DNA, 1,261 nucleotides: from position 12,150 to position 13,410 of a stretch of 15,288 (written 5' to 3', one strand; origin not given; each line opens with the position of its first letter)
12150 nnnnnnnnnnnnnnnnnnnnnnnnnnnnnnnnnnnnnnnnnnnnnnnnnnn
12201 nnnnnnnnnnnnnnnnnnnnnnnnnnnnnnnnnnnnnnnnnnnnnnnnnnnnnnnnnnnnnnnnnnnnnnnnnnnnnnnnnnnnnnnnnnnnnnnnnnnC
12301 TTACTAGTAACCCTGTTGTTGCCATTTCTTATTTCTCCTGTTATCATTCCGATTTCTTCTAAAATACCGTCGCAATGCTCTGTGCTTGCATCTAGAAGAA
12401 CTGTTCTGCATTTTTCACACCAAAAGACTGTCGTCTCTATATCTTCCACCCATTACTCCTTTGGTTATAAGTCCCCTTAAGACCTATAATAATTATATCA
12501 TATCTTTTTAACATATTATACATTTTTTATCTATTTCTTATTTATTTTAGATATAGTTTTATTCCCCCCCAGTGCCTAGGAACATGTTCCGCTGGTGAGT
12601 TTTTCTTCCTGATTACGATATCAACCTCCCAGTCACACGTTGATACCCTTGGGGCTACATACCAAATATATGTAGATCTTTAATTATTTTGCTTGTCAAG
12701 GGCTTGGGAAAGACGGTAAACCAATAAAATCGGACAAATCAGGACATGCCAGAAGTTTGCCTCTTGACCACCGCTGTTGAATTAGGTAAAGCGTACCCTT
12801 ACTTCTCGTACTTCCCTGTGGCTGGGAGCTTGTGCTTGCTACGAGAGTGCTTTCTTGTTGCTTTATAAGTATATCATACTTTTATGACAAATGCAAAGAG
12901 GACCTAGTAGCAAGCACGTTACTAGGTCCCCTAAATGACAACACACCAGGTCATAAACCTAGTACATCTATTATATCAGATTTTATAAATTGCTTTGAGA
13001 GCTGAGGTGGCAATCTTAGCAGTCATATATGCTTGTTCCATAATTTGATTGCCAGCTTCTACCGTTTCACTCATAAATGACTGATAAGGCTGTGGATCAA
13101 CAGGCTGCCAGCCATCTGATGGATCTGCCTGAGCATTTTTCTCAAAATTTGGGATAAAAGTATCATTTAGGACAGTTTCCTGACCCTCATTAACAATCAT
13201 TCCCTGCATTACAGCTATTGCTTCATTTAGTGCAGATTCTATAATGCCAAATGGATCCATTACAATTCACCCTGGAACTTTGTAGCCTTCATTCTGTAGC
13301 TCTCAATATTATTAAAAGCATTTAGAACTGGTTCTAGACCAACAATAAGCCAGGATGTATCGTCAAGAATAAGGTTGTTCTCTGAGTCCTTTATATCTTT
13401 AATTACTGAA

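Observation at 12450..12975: A 500-bp non-coding hub between the end of the structural operon and the HNH operon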

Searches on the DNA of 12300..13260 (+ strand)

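Call 11: search_dna_similar(query=window:12300-13100:+, collection=phages, mode=distant, max_rows=30)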
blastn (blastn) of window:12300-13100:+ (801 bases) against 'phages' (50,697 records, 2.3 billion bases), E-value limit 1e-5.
No match.

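Call 43: search_rna_families(sources=[L042, L043, L041, L036, L040, L029, L034], threshold=evalue, max_evalue=1, show_alignments=3)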
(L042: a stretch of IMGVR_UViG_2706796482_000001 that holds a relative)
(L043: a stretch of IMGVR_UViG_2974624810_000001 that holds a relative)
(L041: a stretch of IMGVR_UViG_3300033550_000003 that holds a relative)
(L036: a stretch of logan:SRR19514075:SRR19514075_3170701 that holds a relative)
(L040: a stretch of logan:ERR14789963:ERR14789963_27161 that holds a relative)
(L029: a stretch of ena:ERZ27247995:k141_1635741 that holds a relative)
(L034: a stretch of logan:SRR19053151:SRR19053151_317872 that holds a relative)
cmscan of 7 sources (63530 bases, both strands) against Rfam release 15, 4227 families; matches with E-value up to 1: 4.
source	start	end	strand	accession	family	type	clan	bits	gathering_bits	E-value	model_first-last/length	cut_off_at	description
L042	12263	12333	-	RF00005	tRNA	Gene; tRNA;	CL00001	59.6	29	2.2e-10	1-71/71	no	tRNA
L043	2776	2847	-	RF00005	tRNA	Gene; tRNA;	CL00001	55.4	29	3.3e-09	1-71/71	no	tRNA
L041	11377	11447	-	RF00005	tRNA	Gene; tRNA;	CL00001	54.6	29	5.5e-09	1-71/71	no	tRNA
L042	5271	5473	-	RF00023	tmRNA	Gene;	CL00001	12.3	47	0.83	56-294/374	no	transfer-messenger RNA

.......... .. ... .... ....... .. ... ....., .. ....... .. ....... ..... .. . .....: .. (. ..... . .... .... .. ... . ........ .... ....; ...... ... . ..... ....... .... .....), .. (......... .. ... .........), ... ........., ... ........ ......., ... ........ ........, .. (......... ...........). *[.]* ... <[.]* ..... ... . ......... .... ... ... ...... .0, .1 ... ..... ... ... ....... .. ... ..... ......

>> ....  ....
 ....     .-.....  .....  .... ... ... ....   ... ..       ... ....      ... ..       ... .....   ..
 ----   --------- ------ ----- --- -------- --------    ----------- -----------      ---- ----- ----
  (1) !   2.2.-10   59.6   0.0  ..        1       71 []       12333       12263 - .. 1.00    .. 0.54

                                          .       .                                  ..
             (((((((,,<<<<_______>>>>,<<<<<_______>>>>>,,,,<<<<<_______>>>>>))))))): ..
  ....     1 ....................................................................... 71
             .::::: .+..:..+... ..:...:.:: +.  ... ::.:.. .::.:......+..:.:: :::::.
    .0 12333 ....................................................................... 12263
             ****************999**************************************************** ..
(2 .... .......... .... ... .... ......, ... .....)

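Call 57: search_rna_families(source=window, start=12480, end=12990, threshold=evalue, max_evalue=10, show_alignments=2)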
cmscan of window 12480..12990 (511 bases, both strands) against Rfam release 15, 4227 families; matches with E-value up to 10: 2.
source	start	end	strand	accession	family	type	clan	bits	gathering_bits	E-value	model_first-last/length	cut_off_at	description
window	12844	12929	+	RF02822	Srn266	Gene; sRNA;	-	25.9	63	0.056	1-112/112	no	Streptococcus RNA 266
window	12530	12611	+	RF02030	tp2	Gene; sRNA;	-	16.8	50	6.6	1-114/114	no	tp2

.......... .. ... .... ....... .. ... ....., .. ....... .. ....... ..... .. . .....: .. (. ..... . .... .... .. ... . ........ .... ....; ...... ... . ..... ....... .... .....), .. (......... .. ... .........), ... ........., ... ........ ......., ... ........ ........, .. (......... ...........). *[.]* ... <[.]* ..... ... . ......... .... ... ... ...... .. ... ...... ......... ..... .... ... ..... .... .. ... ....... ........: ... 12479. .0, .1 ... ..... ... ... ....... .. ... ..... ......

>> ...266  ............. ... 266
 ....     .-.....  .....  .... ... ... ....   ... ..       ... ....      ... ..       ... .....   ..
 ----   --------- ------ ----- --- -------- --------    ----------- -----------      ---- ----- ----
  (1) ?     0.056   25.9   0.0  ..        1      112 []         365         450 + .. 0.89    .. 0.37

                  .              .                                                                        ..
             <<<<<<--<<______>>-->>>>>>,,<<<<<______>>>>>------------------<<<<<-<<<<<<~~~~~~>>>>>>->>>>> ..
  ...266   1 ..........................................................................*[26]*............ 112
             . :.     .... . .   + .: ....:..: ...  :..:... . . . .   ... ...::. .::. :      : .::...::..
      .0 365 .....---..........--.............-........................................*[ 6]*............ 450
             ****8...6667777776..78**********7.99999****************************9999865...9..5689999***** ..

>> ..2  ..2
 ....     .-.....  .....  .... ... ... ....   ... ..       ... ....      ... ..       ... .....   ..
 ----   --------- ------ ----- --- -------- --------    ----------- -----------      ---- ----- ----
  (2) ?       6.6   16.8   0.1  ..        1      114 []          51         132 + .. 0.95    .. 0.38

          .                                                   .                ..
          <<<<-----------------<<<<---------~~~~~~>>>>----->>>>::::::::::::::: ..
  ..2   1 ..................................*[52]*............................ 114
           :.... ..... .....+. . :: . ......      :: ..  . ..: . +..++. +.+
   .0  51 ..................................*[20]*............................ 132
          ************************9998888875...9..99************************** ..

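Call 58: search_rna_families(source=L014, start=4500, end=5120, threshold=evalue, max_evalue=10, show_alignments=2)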
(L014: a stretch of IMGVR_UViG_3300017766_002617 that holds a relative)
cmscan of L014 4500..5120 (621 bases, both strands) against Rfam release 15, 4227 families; matches with E-value up to 10: 6.
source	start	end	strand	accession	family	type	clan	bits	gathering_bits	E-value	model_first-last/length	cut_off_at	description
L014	4599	4710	-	RF02449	ncr1015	Gene; sRNA;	-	23.2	60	0.75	1-121/121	no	Bacillus sRNA ncr1015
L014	4571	4640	+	RF02064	STnc370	Gene; sRNA;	-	21.2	54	3.8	1-71/71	no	Enterobacterial sRNA STnc370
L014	5069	5118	+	RF02980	freshwater-2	Cis-reg;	-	20.3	49.9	1.1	1-84/84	no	freshwater-2 RNA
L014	4525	4588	+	RF03099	RAGATH-23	Gene; sRNA;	-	19.6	92.6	0.32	1-99/99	no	RAGATH-23 RNA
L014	4829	4900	-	RF02288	TtnuCD11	Gene; snRNA; snoRNA; CD-box;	-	17.1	70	0.22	1-74/74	no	Tetrahymena snoRNA TtnuCD11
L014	4546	4579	+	RF01078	PK-PYVV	Cis-reg;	-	14.6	65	8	1-58/58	no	3'-terminal pseudoknot in PYVV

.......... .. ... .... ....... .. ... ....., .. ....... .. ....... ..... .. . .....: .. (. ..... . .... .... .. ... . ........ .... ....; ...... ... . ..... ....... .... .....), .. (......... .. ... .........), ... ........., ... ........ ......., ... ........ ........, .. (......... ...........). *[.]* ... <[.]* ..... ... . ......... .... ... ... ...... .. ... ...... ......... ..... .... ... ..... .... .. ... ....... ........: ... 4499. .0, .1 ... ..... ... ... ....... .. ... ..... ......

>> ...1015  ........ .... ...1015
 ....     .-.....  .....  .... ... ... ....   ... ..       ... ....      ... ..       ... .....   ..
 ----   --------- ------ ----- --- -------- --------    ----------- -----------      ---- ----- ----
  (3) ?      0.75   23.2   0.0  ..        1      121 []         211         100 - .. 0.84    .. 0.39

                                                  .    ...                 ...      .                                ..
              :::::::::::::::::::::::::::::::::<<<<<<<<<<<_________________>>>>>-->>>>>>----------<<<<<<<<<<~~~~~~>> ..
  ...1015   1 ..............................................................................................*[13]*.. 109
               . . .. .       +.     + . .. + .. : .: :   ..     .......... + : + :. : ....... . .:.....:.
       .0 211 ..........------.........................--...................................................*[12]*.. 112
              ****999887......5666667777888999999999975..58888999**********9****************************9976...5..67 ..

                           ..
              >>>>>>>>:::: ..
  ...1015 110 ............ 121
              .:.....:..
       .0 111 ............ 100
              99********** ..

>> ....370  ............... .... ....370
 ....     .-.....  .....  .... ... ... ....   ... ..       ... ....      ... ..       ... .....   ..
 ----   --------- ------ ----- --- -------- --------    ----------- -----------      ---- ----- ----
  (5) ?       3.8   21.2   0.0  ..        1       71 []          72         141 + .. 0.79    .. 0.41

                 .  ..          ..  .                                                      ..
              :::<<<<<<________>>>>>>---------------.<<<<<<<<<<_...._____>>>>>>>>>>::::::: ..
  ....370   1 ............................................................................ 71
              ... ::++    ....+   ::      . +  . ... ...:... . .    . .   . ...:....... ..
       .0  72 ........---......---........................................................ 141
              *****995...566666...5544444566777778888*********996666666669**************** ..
